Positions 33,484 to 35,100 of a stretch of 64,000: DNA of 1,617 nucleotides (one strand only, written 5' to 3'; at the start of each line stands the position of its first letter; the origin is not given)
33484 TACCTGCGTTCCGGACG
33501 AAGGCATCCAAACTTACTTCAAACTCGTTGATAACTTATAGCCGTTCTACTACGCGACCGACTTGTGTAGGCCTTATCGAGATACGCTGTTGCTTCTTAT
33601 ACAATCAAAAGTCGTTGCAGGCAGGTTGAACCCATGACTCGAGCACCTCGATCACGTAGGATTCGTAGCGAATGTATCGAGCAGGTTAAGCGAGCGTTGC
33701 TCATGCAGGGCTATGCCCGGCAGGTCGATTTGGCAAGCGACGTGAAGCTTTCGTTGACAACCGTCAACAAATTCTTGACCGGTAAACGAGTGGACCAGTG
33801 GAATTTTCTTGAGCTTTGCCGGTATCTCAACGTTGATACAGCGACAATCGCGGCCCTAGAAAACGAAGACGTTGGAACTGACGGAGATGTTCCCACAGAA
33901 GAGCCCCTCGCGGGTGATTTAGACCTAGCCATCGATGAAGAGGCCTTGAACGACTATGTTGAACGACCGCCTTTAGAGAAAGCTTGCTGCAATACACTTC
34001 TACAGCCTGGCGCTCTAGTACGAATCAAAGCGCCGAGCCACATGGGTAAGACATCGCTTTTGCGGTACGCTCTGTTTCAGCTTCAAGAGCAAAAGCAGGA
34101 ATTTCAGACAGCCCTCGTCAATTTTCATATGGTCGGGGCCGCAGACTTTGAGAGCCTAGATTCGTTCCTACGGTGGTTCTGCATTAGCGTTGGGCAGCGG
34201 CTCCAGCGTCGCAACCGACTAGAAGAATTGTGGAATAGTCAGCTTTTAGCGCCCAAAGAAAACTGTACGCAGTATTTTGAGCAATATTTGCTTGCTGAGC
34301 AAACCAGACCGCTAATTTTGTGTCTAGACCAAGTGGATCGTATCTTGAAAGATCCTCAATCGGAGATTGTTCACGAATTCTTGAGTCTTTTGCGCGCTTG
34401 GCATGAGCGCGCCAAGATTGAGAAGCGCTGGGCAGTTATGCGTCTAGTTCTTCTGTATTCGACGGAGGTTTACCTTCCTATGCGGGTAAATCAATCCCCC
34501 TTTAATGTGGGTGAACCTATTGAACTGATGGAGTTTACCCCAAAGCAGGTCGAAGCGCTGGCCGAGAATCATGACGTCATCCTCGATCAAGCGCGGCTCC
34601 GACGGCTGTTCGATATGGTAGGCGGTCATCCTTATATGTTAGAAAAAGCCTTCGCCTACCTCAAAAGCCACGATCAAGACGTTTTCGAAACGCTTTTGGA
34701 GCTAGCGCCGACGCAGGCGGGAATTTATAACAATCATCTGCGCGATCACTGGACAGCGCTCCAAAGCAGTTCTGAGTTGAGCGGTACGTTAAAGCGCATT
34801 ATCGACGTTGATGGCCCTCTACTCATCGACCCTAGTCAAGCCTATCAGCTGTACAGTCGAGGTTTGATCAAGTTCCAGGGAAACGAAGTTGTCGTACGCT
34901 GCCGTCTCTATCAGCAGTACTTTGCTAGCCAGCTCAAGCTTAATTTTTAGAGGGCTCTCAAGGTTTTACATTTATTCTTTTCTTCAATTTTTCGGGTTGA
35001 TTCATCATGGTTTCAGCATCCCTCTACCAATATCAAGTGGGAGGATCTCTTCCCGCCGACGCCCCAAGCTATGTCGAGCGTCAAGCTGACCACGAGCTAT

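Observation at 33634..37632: AT-richer three-gene cassette: HTH + AAA-like NTPase, second AAA-like NTPase, tandem GAF protein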

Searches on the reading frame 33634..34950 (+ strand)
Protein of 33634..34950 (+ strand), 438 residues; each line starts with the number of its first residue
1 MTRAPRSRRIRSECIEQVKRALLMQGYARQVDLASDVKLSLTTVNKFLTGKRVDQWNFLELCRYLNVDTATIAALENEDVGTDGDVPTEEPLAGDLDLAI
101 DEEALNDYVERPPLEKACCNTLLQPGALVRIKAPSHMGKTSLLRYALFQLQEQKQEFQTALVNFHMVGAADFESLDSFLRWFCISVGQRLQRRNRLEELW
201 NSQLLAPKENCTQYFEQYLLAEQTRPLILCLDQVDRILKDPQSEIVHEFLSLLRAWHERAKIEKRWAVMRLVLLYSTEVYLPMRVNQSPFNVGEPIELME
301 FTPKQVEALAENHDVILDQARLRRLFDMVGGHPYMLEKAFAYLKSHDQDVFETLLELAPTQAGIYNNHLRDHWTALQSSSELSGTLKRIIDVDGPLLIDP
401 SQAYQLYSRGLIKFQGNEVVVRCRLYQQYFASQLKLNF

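Call 3: search_protein_families(library=pfam, proteins=[window:33634-34950:+], max_evalue=0.01)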
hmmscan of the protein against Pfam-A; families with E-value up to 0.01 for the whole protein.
window:33634-34950:+ (438 aa): 4 families
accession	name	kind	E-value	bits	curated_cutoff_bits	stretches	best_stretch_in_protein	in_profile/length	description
PF14516.12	AAA_35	-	9.6e-114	380.1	27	1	108-431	13-330/331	AAA-like domain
PF13401.12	AAA_22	-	1.7e-07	32.1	27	1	131-258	10-109/130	AAA domain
PF13560.12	HTH_31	-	0.0016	19.1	27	1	27-75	14-64/64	Helix-turn-helix domain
PF13443.12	HTH_26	-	0.0024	18.5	22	1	32-76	15-61/63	Cro/C1-type HTH DNA-binding domain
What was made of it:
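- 33634..34950 (+): Gene A, 438 aa. N-terminal XRE-type HTH at about aa 12-76 (33667-33861), a disordered linker, then a type-A AAA_35 STAND-like NTPase at aa 108-431. Walker A is GKT. Walker B is LDQVD, a Glu-to-Gln change specific to this clade. Pfam AAA_35 at E=1e-113, with HTH_31/HTH_26 weak (call 3).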

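Call 6: search_protein_families(library=ncbifam, proteins=[window:33634-34950:+], max_evalue=0.01)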
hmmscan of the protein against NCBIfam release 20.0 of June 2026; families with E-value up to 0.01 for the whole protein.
window:33634-34950:+ (438 aa): 1 family
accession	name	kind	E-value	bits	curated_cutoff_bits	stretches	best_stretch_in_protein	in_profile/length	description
NF008273.0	PRK11050.1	equivalog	0.0085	15.8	153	0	2-60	29-85/156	manganese-binding transcriptional regulator MntR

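Call 7: search_protein_families(library=padloc, proteins=[window:33634-34950:+], max_evalue=0.1)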
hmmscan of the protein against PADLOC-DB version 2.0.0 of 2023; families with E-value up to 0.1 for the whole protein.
window:33634-34950:+ (438 aa): 1 family
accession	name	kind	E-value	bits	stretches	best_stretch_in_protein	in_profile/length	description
PDLC04140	mad8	-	0.05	11.1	0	124-189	25-70/314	mads_8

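Call 13: find_homologous_proteins(query=window:33634-34950:+)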
Query window:33634-34950:+ (438 aa): 909 proteins with E <= 0.001 among 8000 candidates; the best 120 are listed.
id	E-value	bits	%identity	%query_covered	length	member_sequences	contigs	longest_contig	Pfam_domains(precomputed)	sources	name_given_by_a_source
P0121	1.2e-293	991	100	100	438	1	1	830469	PF13401.13,PF14516.13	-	-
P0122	5.3e-210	716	73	99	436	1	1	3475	PF13401.13,PF14516.13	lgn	-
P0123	2.3e-181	621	67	98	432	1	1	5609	PF13401.13,PF14516.13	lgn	-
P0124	1.6e-168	579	62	99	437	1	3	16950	PF13401.13,PF14516.13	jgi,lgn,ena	-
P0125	2.5e-168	578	61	99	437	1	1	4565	PF13401.13,PF14516.13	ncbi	ncbi:MAG: AAA-like domain-containing protein [Elainellaceae cyanobacterium]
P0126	1.7e-144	500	54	98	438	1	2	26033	PF13401.13,PF14516.13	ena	-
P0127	4.8e-137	475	51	98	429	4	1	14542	PF14516.13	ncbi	ncbi:MAG: AAA-like domain-containing protein [Elainellaceae cyanobacterium]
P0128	8.5e-131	455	50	99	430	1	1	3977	PF13401.13,PF14516.13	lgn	-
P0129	6.4e-130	452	50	99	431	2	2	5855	PF13401.13,PF14516.13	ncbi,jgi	jgi:serine/threonine-protein kinase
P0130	3.7e-127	443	49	98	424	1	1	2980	PF13401.13,PF14516.13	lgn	-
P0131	1.9e-125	437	48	98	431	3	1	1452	PF13401.13,PF14516.13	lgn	-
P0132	1.5e-123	431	48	99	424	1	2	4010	PF13401.13,PF14516.13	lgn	-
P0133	3.8e-123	430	47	98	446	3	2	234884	PF14516.13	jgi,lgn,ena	jgi:serine/threonine-protein kinase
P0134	1.8e-121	424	46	98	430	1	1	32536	PF14516.13,PF13443.13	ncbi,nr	ncbi:MAG: molecular chaperone Tir [Symploca sp. SIO2E9]|nr:molecular chaperone Tir [Symploca sp. SIO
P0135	2.1e-121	424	46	98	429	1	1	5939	PF14516.13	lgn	-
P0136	4.8e-120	419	47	98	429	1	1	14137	PF01381.29,PF14516.13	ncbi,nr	ncbi:MAG: molecular chaperone Tir [Symploca sp. SIO2E9]|nr:molecular chaperone Tir [Symploca sp. SIO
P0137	9.8e-120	418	47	98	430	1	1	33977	PF13401.13,PF14516.13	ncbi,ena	-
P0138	2.6e-119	417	46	98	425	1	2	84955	PF13401.13,PF14516.13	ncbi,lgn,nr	ncbi:MAG: AAA-like domain-containing protein [Nostoc sp. CmiSLP01]|nr:AAA-like domain-containing pro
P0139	3.0e-119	417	47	99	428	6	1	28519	PF13401.13,PF14516.13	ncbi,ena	-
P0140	5.2e-119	416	45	99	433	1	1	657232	PF14516.13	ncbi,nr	ncbi:MAG: molecular chaperone Tir [Symploca sp. SIO3C6]|nr:molecular chaperone Tir [Symploca sp. SIO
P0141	6.1e-119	416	47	98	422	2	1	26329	PF14516.13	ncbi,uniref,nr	ncbi:AAA-like domain-containing protein [Lusitaniella coriacea LEGE 07157]|uniref:AAA-like domain-co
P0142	3.7e-118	413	45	99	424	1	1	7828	PF14516.13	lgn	-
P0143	4.5e-118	413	45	99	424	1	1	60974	PF14516.13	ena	-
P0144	1.6e-117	411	46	99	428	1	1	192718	PF13401.13,PF14516.13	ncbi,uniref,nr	ncbi:AAA-like domain-containing protein [Nostoc sp. CHAB 5784]|uniref:AAA-like domain-containing pro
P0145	2.2e-117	411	45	98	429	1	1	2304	PF13401.13,PF14516.13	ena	-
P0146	1.8e-116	408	45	98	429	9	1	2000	PF01381.29,PF14516.13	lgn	-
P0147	6.7e-115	402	45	99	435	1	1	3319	PF14516.13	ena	-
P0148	1.5e-114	401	45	99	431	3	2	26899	PF01381.29,PF14516.13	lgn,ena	-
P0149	1.9e-114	401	46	99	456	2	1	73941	PF14516.13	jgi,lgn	jgi:transcriptional regulator with XRE-family HTH domain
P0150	5.7e-113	396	45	98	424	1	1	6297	PF14516.13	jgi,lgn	-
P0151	7.6e-113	396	45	97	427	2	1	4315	PF14516.13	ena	-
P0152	6.2e-112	393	44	97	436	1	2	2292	PF14516.13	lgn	-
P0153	1.8e-110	388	44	97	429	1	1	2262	PF13401.13,PF14516.13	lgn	-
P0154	3.9e-110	387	45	98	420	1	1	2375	PF14516.13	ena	-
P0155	1.8e-108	381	44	98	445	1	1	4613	PF14516.13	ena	-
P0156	2.1e-108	381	44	98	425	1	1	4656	PF01381.29,PF14516.13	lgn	-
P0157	9.9e-106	372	42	98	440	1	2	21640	PF14516.13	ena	-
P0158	2.2e-104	368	41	99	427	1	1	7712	PF14516.13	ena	-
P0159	5.4e-104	366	44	97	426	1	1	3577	PF13401.13,PF14516.13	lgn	-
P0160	4.0e-99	350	42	98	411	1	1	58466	PF01381.29,PF14516.13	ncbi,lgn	-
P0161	1.6e-98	348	48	75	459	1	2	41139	PF26355.1,PF13401.13,PF14516.13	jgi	jgi:hypothetical protein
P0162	7.0e-98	346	45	85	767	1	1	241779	PF01582.26,PF00656.28,PF14516.13,PF13676.12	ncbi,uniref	ncbi:AAA-like domain-containing protein [Sphaerothrix gracilis]|uniref:AAA-like domain-containing pr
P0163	8.5e-98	346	43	98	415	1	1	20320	PF01381.29,PF14516.13,PF13560.13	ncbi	-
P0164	1.2e-97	346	49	76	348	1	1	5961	PF14516.13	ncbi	ncbi:MAG: AAA-like domain-containing protein [Cyanobacteria bacterium P01_G01_bin.39]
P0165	3.6e-97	344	46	82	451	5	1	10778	PF26355.1,PF13401.13,PF14516.13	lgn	-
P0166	5.4e-97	343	48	75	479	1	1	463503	PF26355.1,PF13401.13,PF14516.13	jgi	jgi:hypothetical protein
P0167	6.2e-97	343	47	80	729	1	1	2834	PF01582.26,PF00656.28,PF14516.13,PF13676.12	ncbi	-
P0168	7.1e-97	343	42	98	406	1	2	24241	PF14516.13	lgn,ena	-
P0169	2.3e-96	341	46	80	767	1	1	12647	PF01582.26,PF00656.28,PF14516.13,PF13676.12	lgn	-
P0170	2.6e-96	341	44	88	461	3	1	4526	PF26355.1,PF14516.13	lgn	-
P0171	3.2e-96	341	40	97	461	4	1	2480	PF26355.1,PF14516.13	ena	-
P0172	3.6e-96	341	48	75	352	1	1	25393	PF14516.13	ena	-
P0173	6.7e-96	340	40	98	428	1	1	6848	PF14516.13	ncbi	-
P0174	6.8e-96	340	41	98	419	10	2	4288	PF01381.29,PF14516.13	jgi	jgi:transcriptional regulator with XRE-family HTH domain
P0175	8.6e-96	339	42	75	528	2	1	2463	PF14516.13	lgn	-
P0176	2.5e-95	338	40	98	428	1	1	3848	PF14516.13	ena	-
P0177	4.7e-95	337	42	80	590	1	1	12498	PF13401.13,PF14516.13,PF13676.12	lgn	-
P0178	5.3e-95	337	41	98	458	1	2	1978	PF26355.1,PF14516.13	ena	-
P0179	5.5e-95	337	48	76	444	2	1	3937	PF26355.1,PF14516.13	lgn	-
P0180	6.5e-95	337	43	88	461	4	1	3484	PF26355.1,PF14516.13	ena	-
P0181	1.1e-94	336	41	80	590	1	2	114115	PF13401.13,PF14516.13,PF13676.12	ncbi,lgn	ncbi:MAG: AAA-like domain-containing protein [Actinomycetota bacterium]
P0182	1.4e-94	335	48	75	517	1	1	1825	PF14516.13,PF13676.12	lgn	-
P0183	1.9e-94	335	47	74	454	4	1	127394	PF26355.1,PF13401.13,PF14516.13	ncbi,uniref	ncbi:AAA-like domain-containing protein [Coleofasciculus sp. E1-EBD-02]|uniref:AAA-like domain-conta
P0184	1.9e-94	335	46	78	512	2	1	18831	PF14516.13,PF13676.12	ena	-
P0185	2.6e-94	335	41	98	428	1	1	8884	PF13401.13,PF14516.13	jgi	jgi:transcriptional regulator with XRE-family HTH domain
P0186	4.9e-94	334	42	98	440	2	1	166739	PF01381.29,PF13401.13,PF14516.13,PF13560.13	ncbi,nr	ncbi:MAG: hypothetical protein B0A82_15365 [Alkalinema sp. CACIAM 70d]|nr:MAG: hypothetical protein 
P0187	5.0e-94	334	45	86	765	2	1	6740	PF00656.28,PF14516.13,PF13676.12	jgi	-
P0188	5.3e-94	334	47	74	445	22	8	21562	PF26355.1,PF14516.13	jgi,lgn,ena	jgi:hypothetical protein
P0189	6.2e-94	333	47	79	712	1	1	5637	PF13365.13,PF14516.13,PF13676.12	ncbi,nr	ncbi:MAG: TIR domain-containing protein [Cyanothece sp. SIO2G6]|nr:TIR domain-containing protein [Cy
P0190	1.3e-93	332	41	98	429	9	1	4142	PF14516.13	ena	-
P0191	1.3e-93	332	47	75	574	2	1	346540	PF14516.13,PF12770.13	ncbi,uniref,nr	ncbi:hypothetical protein N836_26540 [Leptolyngbya sp. Heron Island J]|uniref:AAA-like domain-contai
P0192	1.6e-93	332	44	91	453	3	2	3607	PF26355.1,PF14516.13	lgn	-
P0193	1.7e-93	332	45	75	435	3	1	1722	PF26355.1,PF13401.13,PF14516.13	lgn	-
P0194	2.0e-93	332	48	75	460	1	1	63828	PF26355.1,PF14516.13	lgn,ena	-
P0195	2.1e-93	332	47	75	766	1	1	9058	PF00656.28,PF14516.13,PF13676.12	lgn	-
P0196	2.9e-93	331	42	74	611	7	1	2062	PF13401.13,PF14516.13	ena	-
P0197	3.1e-93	331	47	76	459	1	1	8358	PF26355.1,PF14516.13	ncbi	ncbi:MAG: AAA-like domain-containing protein [Cyanobacteria bacterium P01_A01_bin.135]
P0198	3.6e-93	331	46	75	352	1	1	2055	PF14516.13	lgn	-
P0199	3.9e-93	331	46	80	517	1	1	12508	PF01582.26,PF14516.13,PF13676.12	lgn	-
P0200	3.9e-93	331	45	77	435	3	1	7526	PF26355.1,PF14516.13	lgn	-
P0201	4.1e-93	331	38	98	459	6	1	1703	PF13401.13,PF14516.13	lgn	-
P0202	4.2e-93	331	40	98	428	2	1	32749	PF14516.13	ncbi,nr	ncbi:MAG: AAA-like domain-containing protein [Pleurocapsa sp. MO_226.B13]|nr:AAA-like domain-contain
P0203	4.2e-93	331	47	74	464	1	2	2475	PF26355.1,PF14516.13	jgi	-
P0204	4.7e-93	330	39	98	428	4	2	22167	PF14516.13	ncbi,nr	ncbi:MAG: AAA-like domain-containing protein [Xenococcaceae cyanobacterium MO_167.B52]|nr:AAA-like d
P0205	5.3e-93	330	47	80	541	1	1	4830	PF01582.26,PF14516.13,PF13676.12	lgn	-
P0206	1.1e-92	329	47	80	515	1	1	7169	PF14516.13,PF13676.12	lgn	-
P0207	1.2e-92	329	45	80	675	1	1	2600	PF14516.13,PF13676.12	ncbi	ncbi:MAG: AAA-like domain-containing protein, partial [Elainellaceae cyanobacterium]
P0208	1.3e-92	329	42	74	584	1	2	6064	PF13401.13,PF14516.13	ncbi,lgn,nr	ncbi:MAG TPA: molecular chaperone Tir [Microcoleaceae bacterium UBA11344]|nr:molecular chaperone Tir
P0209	1.4e-92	329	45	78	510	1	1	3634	PF01582.26,PF14516.13,PF13676.12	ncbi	ncbi:MAG: AAA-like domain-containing protein [Cyanobacteria bacterium P01_A01_bin.135]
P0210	1.4e-92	329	48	75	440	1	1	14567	PF00196.26,PF14516.13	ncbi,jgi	jgi:DNA-binding CsgD family transcriptional regulator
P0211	1.5e-92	329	48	75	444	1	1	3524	PF00196.26,PF14516.13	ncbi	-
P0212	1.6e-92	329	47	74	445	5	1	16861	PF26355.1,PF14516.13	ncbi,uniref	ncbi:AAA-like domain-containing protein [Coleofasciculus sp. G2-EDA-02]|uniref:AAA-like domain-conta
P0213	2.0e-92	328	38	98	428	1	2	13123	PF14516.13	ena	-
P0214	2.1e-92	328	42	75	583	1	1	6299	PF13401.13,PF14516.13,PF13676.12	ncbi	-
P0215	3.5e-92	328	39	97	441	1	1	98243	PF14516.13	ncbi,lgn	-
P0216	3.7e-92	327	48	75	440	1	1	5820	PF00196.26,PF14516.13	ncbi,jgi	jgi:DNA-binding CsgD family transcriptional regulator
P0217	4.9e-92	327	45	78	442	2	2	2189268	PF26355.1,PF14516.13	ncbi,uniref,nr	ncbi:hypothetical protein DSM106972_001820 [Dulcicalothrix desertica PCC 7102]|uniref:vWA-MoxR assoc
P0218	5.0e-92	327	47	76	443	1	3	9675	PF26355.1,PF14516.13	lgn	-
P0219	5.1e-92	327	44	85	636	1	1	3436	PF14516.13,PF08281.19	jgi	jgi:hypothetical protein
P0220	6.6e-92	327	40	85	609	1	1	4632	PF13401.13,PF14516.13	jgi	jgi:transcriptional regulator with XRE-family HTH domain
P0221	6.9e-92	327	47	75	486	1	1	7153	PF14516.13,PF13676.12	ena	-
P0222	8.8e-92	326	46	80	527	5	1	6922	PF14516.13,PF13676.12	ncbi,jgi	jgi:hypothetical protein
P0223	1.0e-91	326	47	75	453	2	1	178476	PF26355.1,PF13401.13,PF14516.13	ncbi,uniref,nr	ncbi:hypothetical protein KR51_00013600 [Rubidibacter lacunae KORDI 51-2]|uniref:vWA-MoxR associated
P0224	1.0e-91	326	45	75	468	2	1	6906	PF26355.1,PF14516.13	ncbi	-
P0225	1.1e-91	326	47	75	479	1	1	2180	PF26355.1,PF14516.13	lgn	-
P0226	1.1e-91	326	45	75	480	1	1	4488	PF13401.13,PF14516.13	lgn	-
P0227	1.2e-91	326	46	75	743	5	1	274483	PF14516.13,PF13676.12,PF00211.26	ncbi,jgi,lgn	jgi:class 3 adenylate cyclase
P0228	1.2e-91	326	42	74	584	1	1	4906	PF13401.13,PF14516.13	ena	-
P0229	1.2e-91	326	41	75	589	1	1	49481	PF14516.13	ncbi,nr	ncbi:molecular chaperone Tir [Oscillatoriales cyanobacterium USR001]|nr:molecular chaperone Tir [Osc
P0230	1.2e-91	326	45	79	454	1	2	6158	PF26355.1,PF14516.13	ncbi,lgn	ncbi:MAG TPA: AAA-like domain-containing protein [Trichocoleus sp.]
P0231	1.3e-91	326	44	82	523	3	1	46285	PF01582.26,PF14516.13,PF13676.12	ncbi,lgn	ncbi:MAG: AAA-like domain-containing protein [Cyanobacteria bacterium J06639_14]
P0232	1.5e-91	326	45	75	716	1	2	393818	PF14516.13,PF13676.12,PF00211.26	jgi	jgi:class 3 adenylate cyclase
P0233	1.5e-91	325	44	79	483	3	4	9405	PF14516.13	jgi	jgi:hypothetical protein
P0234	1.6e-91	325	37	92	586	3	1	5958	PF14516.13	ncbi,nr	ncbi:MAG: molecular chaperone Tir [Symploca sp. SIO2D2]|nr:molecular chaperone Tir [Symploca sp. SIO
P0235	1.9e-91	325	41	75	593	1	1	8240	PF13401.13,PF14516.13,PF13676.12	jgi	jgi:transcriptional regulator with XRE-family HTH domain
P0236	2.1e-91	325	46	80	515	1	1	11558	PF14516.13,PF13676.12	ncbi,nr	ncbi:MAG: TIR domain-containing protein [Symploca sp. SIO2E9]|nr:TIR domain-containing protein [Symp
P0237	2.4e-91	325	45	77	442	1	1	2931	PF26355.1,PF14516.13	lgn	-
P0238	2.6e-91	325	46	75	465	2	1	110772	PF26355.1,PF14516.13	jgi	jgi:hypothetical protein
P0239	2.7e-91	325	40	96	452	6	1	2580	PF26355.1,PF14516.13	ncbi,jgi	jgi:hypothetical protein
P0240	2.9e-91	325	44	77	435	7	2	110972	PF26355.1,PF14516.13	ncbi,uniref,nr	ncbi:AAA-like domain-containing protein [Planktothricoides raciborskii]|uniref:AAA-like domain-conta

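Call 14: find_encoding_contigs(protein=P0124, flank=8000, max_places=3)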
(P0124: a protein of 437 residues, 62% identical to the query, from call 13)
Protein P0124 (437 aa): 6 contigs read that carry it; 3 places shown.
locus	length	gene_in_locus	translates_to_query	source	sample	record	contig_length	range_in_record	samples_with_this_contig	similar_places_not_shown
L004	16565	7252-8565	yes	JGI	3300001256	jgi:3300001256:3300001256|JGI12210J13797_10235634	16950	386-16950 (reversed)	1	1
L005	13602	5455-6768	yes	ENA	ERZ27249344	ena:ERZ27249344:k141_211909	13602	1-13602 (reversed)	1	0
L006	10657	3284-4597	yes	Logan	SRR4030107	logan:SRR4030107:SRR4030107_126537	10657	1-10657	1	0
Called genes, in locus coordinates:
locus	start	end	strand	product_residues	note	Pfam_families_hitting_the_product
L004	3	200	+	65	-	?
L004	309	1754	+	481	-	PF21088:MS_channel_1st (weak), PF00924:MS_channel_2nd, PF21082:MS_channel_3rd, PF00027:cNMP_binding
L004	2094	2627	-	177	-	-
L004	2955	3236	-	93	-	PF02686:GatC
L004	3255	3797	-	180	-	PF24575:TPR_Slam (faint), PF07719:TPR_2 (faint), PF13424:TPR_12, PF13431:TPR_17 (faint), PF00515:TPR_1 (weak), PF13432:TPR_16, PF00515:TPR_1 (weak), PF13414:TPR_11 (weak), +2 more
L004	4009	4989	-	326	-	PF03706:LPG_synthase_TM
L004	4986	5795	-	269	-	PF08543:Phos_pyr_kin, PF00294:PfkB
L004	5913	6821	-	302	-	PF28239:Npun_R2479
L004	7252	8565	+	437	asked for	PF14516:AAA_35, PF13401:AAA_22 (weak)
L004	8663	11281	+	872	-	PF14516:AAA_35, PF01590:GAF, PF13185:GAF_2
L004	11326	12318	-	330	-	PF13793:Pribosyltran_N, PF00156:Pribosyltran, PF14572:Pribosyl_synth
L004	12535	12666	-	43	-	PF05969:PSII_Ycf12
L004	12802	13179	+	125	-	PF03692:CxxCxxCC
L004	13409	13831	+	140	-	PF01169:GDT1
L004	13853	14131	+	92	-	PF01169:GDT1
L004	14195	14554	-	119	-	-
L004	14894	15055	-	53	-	-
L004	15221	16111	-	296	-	PF03781:FGE-sulfatase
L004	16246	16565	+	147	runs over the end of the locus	PF01797:Y1_Tnp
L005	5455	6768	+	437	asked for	PF14516:AAA_35, PF13401:AAA_22 (weak)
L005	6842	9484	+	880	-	PF14516:AAA_35, PF01590:GAF, PF13185:GAF_2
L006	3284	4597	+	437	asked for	PF14516:AAA_35, PF13401:AAA_22 (weak)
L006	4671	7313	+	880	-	PF14516:AAA_35, PF01590:GAF, PF13185:GAF_2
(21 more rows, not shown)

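Call 15: find_encoding_contigs(protein=P0126, flank=8000, max_places=3)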
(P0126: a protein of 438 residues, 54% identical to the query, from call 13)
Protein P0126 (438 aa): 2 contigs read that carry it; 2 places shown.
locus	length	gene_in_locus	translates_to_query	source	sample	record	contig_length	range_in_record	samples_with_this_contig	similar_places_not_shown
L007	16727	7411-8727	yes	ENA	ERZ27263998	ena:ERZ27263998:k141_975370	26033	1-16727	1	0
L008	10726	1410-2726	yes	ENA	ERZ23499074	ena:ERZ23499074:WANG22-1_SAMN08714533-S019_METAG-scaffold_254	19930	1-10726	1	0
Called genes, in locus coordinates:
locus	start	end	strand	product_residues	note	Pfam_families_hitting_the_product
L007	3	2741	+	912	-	?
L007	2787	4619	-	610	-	PF00270:DEAD, PF00271:Helicase_C, PF16124:RecQ_Zn_bind, PF09382:RQC, PF00570:HRDC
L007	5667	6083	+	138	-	PF04151:PPC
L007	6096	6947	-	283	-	PF28239:Npun_R2479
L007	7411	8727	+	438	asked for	PF14516:AAA_35, PF13401:AAA_22 (weak)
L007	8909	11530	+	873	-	PF14516:AAA_35, PF01590:GAF, PF13185:GAF_2 (faint), PF01590:GAF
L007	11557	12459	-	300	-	PF13793:Pribosyltran_N, PF00156:Pribosyltran, PF14572:Pribosyl_synth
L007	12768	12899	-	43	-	PF05969:PSII_Ycf12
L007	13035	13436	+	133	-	PF03692:CxxCxxCC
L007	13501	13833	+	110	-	PF01169:GDT1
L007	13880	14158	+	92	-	PF01169:GDT1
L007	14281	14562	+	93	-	PF13319:DUF4090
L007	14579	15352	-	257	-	PF00106:adh_short, PF08659:KR, PF13561:adh_short_C2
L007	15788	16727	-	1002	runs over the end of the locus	PF02743:dCache_1, PF00672:HAMP, PF00989:PAS (faint), PF13188:PAS_8 (weak), PF08448:PAS_4, PF00990:GGDEF, PF00563:EAL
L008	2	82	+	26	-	?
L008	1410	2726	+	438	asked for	PF14516:AAA_35, PF13401:AAA_22 (weak)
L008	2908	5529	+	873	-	PF14516:AAA_35, PF01590:GAF, PF13185:GAF_2 (faint), PF01590:GAF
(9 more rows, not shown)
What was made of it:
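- In this flavour the neighbours are housekeeping genes such as PRPP synthase, ycf12, PfkB and GatC (calls 14, 15).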

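Call 16: find_encoding_contigs(protein=P0123, flank=8000, max_places=3)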
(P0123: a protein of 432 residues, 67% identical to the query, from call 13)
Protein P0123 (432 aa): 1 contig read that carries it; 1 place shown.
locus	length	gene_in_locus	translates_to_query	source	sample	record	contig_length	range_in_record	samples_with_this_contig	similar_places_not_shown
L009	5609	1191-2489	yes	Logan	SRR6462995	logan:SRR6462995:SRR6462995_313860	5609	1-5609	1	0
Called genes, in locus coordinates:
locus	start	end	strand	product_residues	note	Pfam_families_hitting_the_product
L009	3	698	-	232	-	?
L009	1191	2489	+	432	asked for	PF14516:AAA_35, PF13401:AAA_22 (weak)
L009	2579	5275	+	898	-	PF14516:AAA_35, PF01590:GAF, PF13185:GAF_2 (faint), PF01590:GAF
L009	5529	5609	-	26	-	?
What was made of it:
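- Orthologues of A at 54-67% identity are each followed by one AAA_35+GAF+GAF gene of 872-898 aa (calls 14-16).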

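Call 40: search_solved_structures(query=window:33634-34950:+, max_evalue=10)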
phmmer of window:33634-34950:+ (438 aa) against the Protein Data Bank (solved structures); distinct sequences matched with E-value up to 10: 0.
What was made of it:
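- Tried and rejected: Sequence searches of A against the PDB gave nothing for the single sequence (call 40).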
